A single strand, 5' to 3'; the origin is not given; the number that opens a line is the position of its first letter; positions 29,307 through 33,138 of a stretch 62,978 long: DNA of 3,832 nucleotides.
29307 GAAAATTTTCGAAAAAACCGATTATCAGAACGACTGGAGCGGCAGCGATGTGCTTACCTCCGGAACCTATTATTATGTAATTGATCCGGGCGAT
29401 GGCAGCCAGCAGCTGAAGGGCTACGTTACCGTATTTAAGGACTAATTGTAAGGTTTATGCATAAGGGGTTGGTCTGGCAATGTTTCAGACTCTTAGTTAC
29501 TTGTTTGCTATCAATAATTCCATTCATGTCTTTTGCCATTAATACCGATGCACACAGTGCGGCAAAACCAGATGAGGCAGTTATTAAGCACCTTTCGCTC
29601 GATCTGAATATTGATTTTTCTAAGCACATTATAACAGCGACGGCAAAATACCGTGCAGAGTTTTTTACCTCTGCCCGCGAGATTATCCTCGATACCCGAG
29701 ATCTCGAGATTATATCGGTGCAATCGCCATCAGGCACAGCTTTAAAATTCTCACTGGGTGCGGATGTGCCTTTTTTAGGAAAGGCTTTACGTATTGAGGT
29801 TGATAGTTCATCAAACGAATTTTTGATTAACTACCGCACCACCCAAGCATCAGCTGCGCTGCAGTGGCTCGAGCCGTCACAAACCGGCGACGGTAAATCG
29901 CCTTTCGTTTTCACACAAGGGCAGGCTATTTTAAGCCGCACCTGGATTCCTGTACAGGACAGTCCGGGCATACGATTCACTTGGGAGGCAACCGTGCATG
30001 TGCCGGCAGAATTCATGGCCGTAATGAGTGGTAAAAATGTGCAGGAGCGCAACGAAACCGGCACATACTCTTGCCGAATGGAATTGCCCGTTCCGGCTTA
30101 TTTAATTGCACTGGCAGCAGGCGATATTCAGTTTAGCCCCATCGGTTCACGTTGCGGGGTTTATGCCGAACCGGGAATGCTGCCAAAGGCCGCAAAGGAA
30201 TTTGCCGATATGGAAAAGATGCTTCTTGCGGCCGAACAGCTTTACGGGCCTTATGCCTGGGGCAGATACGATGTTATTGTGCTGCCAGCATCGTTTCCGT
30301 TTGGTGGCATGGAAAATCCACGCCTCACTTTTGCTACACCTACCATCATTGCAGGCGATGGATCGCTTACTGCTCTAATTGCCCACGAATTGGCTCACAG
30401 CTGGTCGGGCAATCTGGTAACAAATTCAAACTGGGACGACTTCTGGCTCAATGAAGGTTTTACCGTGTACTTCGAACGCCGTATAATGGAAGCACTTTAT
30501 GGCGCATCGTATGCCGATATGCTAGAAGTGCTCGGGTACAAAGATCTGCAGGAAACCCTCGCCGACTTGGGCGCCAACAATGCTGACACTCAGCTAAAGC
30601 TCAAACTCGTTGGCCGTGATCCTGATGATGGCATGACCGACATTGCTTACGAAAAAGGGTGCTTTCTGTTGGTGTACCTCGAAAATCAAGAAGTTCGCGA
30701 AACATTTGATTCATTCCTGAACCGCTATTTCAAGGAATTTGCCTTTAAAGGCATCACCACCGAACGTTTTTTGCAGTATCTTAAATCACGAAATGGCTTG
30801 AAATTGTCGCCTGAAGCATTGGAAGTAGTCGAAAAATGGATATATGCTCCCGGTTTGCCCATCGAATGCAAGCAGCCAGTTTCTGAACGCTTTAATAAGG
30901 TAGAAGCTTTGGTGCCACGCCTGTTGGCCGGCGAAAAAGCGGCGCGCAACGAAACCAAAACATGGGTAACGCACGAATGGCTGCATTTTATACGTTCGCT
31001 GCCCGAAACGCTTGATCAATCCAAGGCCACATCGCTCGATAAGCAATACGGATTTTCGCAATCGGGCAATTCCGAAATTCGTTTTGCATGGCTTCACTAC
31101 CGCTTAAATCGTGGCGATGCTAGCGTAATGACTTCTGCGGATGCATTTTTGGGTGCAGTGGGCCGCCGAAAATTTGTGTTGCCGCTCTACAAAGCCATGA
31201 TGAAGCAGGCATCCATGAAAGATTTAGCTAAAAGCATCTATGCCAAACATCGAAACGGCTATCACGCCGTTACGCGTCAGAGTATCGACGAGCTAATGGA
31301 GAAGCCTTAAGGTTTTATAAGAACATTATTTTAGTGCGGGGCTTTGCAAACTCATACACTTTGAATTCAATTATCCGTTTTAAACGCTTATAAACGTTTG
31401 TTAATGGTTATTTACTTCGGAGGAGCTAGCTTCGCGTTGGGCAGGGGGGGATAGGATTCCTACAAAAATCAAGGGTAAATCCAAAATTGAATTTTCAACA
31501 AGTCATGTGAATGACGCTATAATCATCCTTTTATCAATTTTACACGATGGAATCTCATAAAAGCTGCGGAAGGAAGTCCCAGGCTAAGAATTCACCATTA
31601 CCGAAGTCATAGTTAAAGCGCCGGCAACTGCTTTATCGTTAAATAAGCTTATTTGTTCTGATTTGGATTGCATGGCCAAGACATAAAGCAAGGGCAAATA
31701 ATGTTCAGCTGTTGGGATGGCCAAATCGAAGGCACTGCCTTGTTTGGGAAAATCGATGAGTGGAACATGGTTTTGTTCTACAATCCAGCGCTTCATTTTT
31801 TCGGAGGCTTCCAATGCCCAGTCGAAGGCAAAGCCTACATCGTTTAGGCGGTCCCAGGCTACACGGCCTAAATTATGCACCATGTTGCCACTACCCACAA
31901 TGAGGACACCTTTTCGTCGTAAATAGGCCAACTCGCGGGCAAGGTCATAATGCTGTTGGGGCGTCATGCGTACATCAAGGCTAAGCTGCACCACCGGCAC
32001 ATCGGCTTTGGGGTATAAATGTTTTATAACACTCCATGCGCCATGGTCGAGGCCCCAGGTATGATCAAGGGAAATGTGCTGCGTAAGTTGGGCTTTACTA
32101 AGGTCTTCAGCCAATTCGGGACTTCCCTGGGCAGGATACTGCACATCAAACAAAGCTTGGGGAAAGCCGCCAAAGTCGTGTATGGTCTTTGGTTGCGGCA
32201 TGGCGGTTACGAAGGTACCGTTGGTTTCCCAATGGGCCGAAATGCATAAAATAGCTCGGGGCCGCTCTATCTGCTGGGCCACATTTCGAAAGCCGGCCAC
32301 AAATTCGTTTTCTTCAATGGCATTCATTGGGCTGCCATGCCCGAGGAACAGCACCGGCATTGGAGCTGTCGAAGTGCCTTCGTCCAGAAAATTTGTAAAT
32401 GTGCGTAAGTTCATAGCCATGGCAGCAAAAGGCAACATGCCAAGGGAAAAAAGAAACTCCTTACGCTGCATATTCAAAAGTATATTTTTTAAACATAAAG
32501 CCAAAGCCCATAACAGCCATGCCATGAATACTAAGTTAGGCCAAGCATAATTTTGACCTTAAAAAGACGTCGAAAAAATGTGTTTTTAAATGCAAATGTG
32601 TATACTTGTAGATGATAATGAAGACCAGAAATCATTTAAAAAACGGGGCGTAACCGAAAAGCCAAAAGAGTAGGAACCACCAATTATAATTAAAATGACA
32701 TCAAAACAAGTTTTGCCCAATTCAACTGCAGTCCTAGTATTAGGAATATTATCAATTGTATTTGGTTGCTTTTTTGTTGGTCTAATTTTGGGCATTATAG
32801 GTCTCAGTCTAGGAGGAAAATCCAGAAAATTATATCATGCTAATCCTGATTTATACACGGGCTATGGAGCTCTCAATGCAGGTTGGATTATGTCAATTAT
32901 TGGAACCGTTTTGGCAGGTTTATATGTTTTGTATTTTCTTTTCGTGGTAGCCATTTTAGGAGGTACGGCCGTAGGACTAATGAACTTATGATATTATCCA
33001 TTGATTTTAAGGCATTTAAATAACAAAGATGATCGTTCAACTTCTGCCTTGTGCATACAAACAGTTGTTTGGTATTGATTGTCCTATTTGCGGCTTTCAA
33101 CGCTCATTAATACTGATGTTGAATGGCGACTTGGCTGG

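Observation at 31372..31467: Conserved ~95-nt intergenic element present twice (31372-31467 and inverted at 50376-50470): candidate sRNA or non-autonomous mobile unit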

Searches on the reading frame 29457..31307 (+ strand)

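Call 92: search_protein_families(library=pfam, proteins=[window:29457-31307:+], max_evalue=0.001)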
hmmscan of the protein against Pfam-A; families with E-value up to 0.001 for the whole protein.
window:29457-31307:+ (617 aa): 3 families
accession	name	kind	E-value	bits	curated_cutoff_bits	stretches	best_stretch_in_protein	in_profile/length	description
PF01433.26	Peptidase_M1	-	1.5e-43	149.4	27.7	1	252-450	7-211/218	Peptidase family M1 domain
PF09127.17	Leuk-A4-hydro_C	-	1.5e-27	96.3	27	1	503-612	1-110/112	Leukotriene A4 hydrolase, C-terminal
PF17900.6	Peptidase_M1_N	-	2e-13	51.3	25.8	1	45-201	4-167/186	Peptidase M1 N-terminal domain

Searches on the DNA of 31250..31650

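Call 9: search_rna_families(source=window, start=31250, end=31650, threshold=evalue, max_evalue=10, show_alignments=3)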
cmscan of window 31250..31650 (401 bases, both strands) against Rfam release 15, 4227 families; matches with E-value up to 10: 5.
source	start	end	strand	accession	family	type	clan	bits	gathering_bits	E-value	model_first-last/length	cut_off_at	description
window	31312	31351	-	RF01351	CRISPR-DR42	Gene; CRISPR;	-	18.6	40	4.3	1-29/29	no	CRISPR RNA direct repeat element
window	31397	31490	+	RF02771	CnfY_thermometer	Cis-reg; thermoregulator;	-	18.4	130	9.7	1-112/112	no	CnfY 5' UTR thermometer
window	31467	31533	-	RF02307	TtnuCD33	Gene; snRNA; snoRNA; CD-box;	-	16.8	80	8.1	1-74/74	no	Tetrahymena snoRNA TtnuCD33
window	31462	31543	-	RF01808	MicX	Gene; sRNA;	-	13.1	75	2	1-194/194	no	MicX Vibrio cholerae sRNA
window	31281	31325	+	RF03010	mcrA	Gene; sRNA;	-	12.2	57.6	1.2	1-51/51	no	mcrA RNA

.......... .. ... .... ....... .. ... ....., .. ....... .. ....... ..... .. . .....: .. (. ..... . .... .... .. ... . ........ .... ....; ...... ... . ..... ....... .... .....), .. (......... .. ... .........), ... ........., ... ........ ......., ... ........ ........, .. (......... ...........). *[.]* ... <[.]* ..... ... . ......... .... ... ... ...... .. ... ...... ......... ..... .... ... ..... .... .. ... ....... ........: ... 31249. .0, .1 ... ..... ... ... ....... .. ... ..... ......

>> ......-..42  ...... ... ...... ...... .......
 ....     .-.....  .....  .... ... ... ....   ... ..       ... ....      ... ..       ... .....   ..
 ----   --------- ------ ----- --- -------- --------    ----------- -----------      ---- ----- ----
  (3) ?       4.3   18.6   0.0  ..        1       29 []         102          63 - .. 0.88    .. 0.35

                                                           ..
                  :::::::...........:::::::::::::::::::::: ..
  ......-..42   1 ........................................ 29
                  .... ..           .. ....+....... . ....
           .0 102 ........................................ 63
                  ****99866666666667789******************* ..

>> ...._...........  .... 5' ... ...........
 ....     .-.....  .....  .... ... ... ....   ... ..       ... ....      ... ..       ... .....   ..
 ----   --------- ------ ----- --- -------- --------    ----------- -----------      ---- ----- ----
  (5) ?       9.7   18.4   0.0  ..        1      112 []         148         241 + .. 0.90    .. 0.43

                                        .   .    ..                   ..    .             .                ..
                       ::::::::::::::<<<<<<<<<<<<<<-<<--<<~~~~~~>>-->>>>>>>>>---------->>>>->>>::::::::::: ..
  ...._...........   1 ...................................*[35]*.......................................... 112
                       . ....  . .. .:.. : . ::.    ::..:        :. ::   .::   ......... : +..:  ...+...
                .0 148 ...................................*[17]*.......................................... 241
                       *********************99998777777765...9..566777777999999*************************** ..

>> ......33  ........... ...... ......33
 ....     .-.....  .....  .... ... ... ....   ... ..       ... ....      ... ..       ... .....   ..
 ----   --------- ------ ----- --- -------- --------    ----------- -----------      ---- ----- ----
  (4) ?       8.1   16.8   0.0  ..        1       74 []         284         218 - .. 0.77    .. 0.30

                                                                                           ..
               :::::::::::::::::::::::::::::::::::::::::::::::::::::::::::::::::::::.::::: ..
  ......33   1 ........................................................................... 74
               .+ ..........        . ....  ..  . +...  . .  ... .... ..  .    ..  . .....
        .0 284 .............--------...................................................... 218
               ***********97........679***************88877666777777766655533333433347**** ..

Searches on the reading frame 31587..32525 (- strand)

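Call 92: search_protein_families(library=pfam, proteins=[window:31587-32525:-], max_evalue=0.001)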
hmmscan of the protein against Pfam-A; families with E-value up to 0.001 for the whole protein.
window:31587-32525:- (313 aa): 1 family
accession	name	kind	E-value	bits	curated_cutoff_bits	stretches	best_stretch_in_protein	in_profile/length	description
PF02900.23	LigB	-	3.1e-20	72.8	26.3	1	62-221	6-185/269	Catalytic LigB subunit of aromatic ring-opening dioxygenase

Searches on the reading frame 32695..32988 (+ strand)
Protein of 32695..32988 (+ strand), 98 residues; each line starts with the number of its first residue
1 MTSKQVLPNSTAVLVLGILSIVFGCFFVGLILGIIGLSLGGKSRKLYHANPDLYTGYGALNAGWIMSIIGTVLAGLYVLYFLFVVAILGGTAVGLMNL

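Call 92: search_protein_families(library=pfam, proteins=[window:32695-32988:+], max_evalue=0.001)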
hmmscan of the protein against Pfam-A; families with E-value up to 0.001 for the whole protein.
window:32695-32988:+ (98 aa): 2 families
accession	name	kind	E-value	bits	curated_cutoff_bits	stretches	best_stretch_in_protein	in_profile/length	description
PF07666.16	MpPF26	-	4.1e-13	49.6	37.2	1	14-84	2-74/75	M penetrans paralogue family 26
PF13828.11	DUF4190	-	2.2e-05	24.6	35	1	12-76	4-61/62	Domain of unknown function (DUF4190)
